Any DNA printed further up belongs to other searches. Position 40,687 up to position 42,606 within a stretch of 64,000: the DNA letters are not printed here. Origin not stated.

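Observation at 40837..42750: MuF (SPP1 gp7-like) head protein fused to a RadC/JAB-like C-terminal domain, with a coupled 86-aa ORF and a closing hairpin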

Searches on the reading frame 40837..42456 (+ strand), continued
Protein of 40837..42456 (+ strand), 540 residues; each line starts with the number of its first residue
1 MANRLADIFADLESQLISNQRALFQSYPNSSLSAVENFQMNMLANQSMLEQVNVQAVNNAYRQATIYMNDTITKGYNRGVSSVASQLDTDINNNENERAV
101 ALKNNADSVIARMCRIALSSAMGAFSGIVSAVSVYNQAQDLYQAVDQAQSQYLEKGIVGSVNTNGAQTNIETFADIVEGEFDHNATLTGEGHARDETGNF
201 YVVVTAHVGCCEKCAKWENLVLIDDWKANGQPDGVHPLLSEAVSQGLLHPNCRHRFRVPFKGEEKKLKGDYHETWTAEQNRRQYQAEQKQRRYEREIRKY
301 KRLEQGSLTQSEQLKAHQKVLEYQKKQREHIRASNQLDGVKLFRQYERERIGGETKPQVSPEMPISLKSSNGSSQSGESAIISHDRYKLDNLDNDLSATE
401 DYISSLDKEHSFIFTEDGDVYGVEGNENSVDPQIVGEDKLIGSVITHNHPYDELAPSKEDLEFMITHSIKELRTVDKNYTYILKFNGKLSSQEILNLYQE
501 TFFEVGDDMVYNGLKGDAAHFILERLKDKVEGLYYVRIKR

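Call 81: find_encoding_contigs(protein=P0001, flank=3000, max_places=3)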
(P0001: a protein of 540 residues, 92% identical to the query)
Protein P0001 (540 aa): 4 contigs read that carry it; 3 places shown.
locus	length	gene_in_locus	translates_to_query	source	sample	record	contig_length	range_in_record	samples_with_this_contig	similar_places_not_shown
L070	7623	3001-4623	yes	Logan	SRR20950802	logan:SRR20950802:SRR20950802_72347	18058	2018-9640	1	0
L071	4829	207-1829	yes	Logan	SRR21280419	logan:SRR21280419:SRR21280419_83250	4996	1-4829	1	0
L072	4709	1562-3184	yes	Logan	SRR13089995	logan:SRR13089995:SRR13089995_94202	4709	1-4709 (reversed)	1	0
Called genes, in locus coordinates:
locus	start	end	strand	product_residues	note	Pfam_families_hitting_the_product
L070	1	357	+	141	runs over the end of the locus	-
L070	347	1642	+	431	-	PF03237:Terminase_6N, PF04466:Terminase_3, PF17288:Terminase_3C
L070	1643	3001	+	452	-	PF05133:SPP1_portal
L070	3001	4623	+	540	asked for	PF06152:Phage_min_cap2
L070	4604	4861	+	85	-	-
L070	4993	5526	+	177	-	PF14265:DUF4355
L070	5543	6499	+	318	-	-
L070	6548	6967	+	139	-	-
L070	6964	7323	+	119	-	-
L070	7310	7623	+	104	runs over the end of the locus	-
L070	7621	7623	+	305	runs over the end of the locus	-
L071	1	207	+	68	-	?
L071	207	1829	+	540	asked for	PF06152:Phage_min_cap2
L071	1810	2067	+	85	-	-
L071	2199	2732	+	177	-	PF14265:DUF4355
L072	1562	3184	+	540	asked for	PF06152:Phage_min_cap2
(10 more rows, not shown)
